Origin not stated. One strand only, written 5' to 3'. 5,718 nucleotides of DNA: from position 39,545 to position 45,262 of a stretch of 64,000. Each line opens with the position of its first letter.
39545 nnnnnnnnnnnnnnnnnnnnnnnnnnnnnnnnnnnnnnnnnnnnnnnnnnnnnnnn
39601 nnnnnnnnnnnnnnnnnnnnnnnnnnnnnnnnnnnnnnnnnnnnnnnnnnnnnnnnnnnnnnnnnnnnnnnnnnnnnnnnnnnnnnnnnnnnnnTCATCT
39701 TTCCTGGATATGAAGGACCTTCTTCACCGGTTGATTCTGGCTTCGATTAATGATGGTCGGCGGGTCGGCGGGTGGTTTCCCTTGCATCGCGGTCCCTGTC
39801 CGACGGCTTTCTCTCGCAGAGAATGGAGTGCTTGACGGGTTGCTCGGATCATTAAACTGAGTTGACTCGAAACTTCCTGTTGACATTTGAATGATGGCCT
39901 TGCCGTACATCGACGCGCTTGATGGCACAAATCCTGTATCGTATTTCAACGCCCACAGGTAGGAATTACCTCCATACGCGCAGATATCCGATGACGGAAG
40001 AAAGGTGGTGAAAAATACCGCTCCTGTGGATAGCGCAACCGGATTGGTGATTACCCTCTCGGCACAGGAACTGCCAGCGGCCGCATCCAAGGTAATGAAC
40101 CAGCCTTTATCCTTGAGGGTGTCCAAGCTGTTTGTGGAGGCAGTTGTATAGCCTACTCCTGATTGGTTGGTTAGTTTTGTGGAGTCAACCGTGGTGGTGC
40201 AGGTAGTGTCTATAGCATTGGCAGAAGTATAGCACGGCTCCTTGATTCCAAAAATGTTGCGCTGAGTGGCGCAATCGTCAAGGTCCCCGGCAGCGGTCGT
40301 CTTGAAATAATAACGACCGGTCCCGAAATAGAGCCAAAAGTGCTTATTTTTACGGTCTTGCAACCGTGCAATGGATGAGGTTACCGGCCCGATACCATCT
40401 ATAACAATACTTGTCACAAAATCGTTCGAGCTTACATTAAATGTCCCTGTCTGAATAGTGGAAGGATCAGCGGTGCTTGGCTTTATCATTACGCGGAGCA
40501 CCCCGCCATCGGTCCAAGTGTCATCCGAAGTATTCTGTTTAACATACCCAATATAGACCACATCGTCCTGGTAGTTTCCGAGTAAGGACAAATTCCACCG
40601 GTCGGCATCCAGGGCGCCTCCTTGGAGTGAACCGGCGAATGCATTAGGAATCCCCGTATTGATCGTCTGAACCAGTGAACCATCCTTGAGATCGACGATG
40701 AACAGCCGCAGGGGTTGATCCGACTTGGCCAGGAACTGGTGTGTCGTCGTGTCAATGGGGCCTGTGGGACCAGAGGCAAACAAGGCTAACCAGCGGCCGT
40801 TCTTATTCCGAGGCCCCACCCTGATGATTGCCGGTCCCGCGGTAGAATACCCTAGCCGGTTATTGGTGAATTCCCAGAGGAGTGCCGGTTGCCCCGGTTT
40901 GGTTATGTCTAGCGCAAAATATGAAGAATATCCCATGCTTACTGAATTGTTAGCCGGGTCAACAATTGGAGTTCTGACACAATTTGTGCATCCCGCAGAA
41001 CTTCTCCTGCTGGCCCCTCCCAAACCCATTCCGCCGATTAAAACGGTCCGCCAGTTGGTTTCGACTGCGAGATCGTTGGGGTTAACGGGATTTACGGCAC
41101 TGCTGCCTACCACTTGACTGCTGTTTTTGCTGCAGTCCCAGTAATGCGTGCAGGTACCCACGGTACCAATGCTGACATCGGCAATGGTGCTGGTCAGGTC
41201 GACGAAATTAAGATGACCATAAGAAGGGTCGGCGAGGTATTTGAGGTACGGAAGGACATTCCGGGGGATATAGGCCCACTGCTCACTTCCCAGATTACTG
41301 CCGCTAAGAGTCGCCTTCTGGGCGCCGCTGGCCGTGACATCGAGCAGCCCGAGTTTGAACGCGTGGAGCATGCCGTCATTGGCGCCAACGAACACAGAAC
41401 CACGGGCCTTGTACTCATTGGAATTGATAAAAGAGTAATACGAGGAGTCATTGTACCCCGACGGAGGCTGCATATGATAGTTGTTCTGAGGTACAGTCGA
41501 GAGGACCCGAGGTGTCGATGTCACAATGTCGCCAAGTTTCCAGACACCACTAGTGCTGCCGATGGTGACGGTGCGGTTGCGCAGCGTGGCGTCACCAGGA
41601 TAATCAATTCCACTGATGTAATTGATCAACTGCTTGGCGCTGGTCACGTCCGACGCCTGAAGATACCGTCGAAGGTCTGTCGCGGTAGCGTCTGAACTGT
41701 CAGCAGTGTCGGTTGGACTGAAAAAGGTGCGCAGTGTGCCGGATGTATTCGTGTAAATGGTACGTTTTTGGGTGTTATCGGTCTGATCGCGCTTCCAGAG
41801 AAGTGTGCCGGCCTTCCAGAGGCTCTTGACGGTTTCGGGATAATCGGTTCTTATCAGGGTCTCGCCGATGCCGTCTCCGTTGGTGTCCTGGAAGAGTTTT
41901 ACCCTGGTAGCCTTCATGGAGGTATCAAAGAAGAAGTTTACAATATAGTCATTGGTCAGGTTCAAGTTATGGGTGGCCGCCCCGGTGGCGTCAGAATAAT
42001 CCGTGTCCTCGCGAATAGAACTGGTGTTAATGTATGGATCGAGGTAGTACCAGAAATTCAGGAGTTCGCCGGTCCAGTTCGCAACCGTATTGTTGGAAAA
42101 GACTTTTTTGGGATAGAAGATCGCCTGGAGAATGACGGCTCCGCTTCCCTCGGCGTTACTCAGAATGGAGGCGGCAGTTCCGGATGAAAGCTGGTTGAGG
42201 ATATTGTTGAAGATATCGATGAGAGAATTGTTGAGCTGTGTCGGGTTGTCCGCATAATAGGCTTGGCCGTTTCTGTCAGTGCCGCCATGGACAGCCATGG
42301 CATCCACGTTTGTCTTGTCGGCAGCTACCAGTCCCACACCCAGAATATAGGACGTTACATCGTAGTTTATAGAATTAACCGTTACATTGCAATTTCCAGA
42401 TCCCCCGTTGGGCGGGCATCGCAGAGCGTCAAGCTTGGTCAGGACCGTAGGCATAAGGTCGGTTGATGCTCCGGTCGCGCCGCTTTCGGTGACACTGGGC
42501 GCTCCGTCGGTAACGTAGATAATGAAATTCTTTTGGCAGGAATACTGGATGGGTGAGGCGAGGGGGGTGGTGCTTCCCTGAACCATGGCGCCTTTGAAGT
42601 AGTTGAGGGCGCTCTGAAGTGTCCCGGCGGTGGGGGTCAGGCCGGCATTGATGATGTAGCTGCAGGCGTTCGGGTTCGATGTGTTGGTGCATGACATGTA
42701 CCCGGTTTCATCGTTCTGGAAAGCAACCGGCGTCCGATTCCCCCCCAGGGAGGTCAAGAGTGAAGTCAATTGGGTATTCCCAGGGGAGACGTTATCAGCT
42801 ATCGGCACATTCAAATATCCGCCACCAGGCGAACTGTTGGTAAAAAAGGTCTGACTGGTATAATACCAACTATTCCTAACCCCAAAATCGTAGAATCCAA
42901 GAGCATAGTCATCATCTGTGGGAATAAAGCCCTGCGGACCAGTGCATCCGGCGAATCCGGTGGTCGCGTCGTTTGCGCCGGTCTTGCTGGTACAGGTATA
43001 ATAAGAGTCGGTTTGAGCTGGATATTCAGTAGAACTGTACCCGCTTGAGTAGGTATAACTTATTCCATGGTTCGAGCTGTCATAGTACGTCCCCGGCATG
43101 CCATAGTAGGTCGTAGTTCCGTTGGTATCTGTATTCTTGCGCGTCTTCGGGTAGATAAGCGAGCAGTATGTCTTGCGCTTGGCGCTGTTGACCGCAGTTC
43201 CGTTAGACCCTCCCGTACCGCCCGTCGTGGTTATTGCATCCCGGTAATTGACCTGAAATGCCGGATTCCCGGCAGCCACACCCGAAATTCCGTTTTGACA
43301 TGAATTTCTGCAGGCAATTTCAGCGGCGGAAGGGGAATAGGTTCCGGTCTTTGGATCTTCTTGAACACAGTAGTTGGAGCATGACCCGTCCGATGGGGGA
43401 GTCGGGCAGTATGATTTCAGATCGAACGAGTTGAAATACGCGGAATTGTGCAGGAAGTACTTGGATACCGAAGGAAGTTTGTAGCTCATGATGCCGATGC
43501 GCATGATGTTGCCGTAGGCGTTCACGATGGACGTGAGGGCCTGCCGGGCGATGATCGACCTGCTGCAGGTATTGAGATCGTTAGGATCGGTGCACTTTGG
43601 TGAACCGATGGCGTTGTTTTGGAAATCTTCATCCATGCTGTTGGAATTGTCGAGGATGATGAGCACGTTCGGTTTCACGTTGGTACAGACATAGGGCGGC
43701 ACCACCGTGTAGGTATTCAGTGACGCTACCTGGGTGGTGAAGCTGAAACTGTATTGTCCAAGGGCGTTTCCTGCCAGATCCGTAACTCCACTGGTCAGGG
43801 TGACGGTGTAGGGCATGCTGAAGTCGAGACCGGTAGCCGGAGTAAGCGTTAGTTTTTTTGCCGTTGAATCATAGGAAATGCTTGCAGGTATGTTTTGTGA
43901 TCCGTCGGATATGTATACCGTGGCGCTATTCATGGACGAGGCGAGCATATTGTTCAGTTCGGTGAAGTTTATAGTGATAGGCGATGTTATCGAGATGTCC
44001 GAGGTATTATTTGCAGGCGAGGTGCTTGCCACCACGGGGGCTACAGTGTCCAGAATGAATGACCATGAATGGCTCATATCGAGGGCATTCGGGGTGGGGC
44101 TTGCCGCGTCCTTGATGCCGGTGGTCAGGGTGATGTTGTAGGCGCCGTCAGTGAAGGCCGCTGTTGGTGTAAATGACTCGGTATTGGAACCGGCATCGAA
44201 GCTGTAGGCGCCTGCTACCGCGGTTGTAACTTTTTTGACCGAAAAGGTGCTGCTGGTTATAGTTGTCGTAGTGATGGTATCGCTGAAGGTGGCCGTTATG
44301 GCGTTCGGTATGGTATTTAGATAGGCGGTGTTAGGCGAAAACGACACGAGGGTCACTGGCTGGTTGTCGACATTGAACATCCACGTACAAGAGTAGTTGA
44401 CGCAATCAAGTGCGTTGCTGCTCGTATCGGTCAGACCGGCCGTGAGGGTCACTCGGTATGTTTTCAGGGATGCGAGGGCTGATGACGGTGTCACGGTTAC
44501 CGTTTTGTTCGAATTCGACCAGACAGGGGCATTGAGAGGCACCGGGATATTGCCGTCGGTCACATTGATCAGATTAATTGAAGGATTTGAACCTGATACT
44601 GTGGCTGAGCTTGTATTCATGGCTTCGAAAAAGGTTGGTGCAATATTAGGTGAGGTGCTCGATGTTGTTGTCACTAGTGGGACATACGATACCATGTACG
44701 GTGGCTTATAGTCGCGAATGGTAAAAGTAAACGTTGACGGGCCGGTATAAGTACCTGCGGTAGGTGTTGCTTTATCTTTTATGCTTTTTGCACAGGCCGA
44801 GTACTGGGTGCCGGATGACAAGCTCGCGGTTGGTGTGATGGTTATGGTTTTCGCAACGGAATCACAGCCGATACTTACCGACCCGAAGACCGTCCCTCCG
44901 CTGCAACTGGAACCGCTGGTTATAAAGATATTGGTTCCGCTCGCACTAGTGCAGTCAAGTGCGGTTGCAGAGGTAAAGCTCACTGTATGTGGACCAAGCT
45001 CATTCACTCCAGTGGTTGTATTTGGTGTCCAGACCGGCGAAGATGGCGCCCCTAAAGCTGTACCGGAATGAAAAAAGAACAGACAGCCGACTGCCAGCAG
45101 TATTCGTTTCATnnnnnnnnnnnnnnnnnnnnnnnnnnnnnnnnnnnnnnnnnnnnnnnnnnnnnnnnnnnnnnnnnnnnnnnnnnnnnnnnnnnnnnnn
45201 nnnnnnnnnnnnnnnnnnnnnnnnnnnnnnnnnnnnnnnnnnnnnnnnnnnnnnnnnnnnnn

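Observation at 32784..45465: Duplicated cassette: giant PilY1/PilC-like secreted protein translationally coupled to a retropepsin-like aspartic protease, with no pilus genes nearby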

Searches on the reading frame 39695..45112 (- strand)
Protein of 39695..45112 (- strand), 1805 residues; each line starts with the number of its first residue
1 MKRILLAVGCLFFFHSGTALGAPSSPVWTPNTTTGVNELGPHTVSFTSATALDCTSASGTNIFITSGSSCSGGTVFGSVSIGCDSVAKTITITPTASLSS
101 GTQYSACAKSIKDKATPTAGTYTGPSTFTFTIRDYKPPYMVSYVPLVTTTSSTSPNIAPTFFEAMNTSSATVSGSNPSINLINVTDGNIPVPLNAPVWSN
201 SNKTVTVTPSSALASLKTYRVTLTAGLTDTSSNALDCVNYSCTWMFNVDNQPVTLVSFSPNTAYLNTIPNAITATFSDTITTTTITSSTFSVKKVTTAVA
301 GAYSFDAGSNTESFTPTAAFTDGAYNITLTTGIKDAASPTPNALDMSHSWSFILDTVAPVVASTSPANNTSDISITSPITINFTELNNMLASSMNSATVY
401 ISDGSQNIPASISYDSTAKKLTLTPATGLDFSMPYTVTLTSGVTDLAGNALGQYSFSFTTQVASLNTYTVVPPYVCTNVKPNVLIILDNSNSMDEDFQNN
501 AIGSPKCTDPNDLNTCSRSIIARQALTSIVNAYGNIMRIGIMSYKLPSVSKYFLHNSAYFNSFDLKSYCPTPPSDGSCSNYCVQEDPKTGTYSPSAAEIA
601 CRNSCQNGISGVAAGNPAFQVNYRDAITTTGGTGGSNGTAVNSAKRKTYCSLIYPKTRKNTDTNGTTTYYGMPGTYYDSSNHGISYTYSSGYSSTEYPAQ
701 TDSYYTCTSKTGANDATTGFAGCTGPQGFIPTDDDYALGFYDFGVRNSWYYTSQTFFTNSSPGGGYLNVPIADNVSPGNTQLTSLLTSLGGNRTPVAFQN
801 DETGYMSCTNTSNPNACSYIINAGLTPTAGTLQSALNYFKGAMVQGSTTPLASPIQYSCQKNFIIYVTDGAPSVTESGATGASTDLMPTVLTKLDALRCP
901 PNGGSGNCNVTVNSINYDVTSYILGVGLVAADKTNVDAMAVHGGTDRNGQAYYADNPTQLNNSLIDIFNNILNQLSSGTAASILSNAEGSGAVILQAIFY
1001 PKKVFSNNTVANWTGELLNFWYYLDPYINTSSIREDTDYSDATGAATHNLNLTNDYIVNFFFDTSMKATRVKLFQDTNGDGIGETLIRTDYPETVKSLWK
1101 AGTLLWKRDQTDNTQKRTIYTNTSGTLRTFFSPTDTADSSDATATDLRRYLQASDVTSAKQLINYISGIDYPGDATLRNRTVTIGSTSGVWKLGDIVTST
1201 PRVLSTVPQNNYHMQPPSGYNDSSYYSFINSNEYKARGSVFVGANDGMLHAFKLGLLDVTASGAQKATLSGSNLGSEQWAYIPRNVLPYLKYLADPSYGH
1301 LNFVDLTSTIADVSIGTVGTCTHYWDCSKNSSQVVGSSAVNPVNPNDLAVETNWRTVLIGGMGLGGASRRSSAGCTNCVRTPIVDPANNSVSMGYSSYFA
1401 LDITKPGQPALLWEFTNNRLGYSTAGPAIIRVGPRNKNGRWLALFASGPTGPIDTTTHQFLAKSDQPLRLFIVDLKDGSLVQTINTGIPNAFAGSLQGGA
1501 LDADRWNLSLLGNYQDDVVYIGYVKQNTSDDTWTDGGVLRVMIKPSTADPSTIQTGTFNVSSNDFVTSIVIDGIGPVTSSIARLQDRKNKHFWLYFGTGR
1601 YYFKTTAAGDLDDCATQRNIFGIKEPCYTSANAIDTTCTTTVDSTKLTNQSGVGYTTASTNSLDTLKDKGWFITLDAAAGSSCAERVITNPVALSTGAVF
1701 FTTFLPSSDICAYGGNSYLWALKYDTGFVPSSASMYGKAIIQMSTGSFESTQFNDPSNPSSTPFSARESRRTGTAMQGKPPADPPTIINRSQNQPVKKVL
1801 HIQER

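Call 8: search_protein_families(library=pfam, proteins=[window:39695-45112:-], max_evalue=0.01)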
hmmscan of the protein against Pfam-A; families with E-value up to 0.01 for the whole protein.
window:39695-45112:- (1805 aa): 2 families
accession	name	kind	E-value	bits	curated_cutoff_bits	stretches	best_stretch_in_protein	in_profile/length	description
PF13205.12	Big_5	-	3e-41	140.8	23.6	4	355-460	1-105/105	Bacterial Ig-like domain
PF05567.17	T4P_PilY1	-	6.9e-08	32.3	28.1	1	1193-1254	1-59/411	PilY1 beta-propeller domain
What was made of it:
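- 39695..45112 (-): PilY1-B: signal peptide, 4 Big_5 Ig-like domains, a vWA-type N-domain of the standard ~1150-aa PilY1 class, and a PilY1 propeller. Pfam Big_5 E 3e-41 and T4P_PilY1 32.3 bits (call 8).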

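Call 9: search_protein_families(library=ncbifam, proteins=[window:39695-45112:-], max_evalue=0.01)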
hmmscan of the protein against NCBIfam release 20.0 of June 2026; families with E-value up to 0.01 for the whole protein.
window:39695-45112:- (1805 aa): 0 families

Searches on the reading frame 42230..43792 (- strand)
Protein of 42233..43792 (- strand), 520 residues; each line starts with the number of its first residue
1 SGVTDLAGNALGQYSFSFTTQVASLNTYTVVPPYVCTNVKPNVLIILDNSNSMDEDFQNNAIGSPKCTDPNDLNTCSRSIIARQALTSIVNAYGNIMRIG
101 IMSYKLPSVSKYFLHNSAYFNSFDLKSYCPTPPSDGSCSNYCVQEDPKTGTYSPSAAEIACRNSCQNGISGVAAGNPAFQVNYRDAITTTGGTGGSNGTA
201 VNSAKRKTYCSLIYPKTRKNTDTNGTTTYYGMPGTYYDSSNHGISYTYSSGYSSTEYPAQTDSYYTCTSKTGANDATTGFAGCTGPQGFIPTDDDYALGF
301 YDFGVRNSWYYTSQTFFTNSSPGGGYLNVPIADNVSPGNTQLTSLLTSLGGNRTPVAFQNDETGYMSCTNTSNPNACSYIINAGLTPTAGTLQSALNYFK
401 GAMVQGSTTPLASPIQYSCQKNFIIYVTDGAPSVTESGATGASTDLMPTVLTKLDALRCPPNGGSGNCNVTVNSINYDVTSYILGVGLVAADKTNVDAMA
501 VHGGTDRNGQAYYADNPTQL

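Call 73: search_protein_families(library=pfam, proteins=[window:42230-43735:-], max_evalue=1)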
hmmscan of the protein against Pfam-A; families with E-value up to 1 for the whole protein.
window:42230-43735:- (502 aa): 1 family
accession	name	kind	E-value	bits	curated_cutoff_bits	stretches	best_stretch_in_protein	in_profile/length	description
PF13519.12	VWA_2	-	0.27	12.3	27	0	24-86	1-46/107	von Willebrand factor type A domain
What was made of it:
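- Checked: (b) vWA is not significant in PilY1-B itself (E 0.27, call 73).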

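Call 97: search_protein_representatives(protein=window:42233-43792:-)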
Query: 520 residues. Proteins with E-value up to 0.001 (for the whole library): 285; up to 1e-10: 170; up to 1e-30: 87. The best 150 are listed.
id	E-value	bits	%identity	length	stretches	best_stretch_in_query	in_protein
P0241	1.5e-196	670.8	61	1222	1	1-520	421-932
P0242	4.1e-169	580.3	56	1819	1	3-520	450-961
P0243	6.4e-163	559.8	58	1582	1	1-520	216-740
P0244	5.9e-134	464.3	56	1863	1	1-517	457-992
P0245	1.2e-129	450.1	53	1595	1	12-519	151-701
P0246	4.6e-121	421.7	60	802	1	2-350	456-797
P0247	2.7e-116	406.0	53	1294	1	82-519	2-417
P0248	2.7e-116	406.0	50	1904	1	1-519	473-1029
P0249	9.7e-115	400.9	48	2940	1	2-517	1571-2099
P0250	8.8e-114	397.7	55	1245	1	23-520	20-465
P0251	1.3e-113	397.2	52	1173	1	38-520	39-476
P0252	2.3e-105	370.0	51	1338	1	16-516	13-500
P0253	2.4e-104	366.6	51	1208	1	27-520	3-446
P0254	2.0e-101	357.0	48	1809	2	1-519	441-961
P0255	2.0e-98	347.1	51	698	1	23-520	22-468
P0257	5.5e-96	339.0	45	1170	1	24-520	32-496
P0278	3.7e-79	283.5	44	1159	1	38-519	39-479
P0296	6.0e-58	213.5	43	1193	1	38-517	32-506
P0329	4.4e-30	121.6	39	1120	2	220-520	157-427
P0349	5.1e-27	111.5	38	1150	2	223-518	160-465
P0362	1.7e-23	99.8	35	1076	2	220-505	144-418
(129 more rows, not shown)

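Call 98: search_protein_families(library=pfam, proteins=[P0251, P0253, P0257, P0278, P0296, P0329, P0362, P0241], max_evalue=0.001)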
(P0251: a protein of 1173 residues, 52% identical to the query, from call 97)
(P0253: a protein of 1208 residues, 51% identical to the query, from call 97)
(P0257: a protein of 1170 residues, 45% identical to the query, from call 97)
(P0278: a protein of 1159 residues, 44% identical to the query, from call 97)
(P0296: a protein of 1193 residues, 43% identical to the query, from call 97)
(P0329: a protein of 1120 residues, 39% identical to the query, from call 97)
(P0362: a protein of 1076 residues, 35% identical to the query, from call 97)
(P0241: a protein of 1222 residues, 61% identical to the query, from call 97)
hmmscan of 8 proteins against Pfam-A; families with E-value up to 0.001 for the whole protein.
P0251 (1173 aa): 1 family
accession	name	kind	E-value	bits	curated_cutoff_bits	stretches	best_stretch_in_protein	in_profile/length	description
PF05567.17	T4P_PilY1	-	4.5e-18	65.8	28.1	2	815-922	184-285/411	PilY1 beta-propeller domain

P0253 (1208 aa): 3 families
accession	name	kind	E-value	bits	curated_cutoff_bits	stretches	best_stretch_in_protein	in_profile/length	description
PF05567.17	T4P_PilY1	-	2.9e-15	56.5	28.1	1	672-954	1-290/411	PilY1 beta-propeller domain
PF00092.34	VWA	-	4.3e-05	24.2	23.8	0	332-448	84-170/174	von Willebrand factor type A domain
PF13519.12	VWA_2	-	0.00018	22.6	27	0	19-73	1-46/107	von Willebrand factor type A domain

P0257 (1170 aa): 0 families

P0278 (1159 aa): 1 family
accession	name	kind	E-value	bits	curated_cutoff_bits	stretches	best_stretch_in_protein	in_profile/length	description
PF05567.17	T4P_PilY1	-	9.3e-17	61.5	28.1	1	619-1016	1-392/411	PilY1 beta-propeller domain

P0296 (1193 aa): 1 family
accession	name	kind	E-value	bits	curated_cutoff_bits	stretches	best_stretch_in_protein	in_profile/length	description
PF05567.17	T4P_PilY1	-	4.8e-17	62.4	28.1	2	847-976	185-306/411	PilY1 beta-propeller domain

P0329 (1120 aa): 1 family
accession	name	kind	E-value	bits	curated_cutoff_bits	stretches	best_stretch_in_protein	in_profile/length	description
PF05567.17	T4P_PilY1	-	2.6e-57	195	28.1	1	572-938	1-397/411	PilY1 beta-propeller domain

P0362 (1076 aa): 2 families
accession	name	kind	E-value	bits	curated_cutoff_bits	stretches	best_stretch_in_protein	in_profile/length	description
PF05567.17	T4P_PilY1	-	1.7e-47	162.7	28.1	1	574-922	1-402/411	PilY1 beta-propeller domain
PF00092.34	VWA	-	7.1e-05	23.5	23.8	0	349-435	104-173/174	von Willebrand factor type A domain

P0241 (1222 aa): 1 family
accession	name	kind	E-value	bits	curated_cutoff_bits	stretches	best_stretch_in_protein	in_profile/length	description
PF13205.12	Big_5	-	1.3e-49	167.7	23.6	3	336-440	2-105/105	Bacterial Ig-like domain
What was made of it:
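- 39695..45112 (-): The middle region has 285 homologs, mostly at the N-termini of PilY1 proteins, some with weak VWA hits (calls 97, 98).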
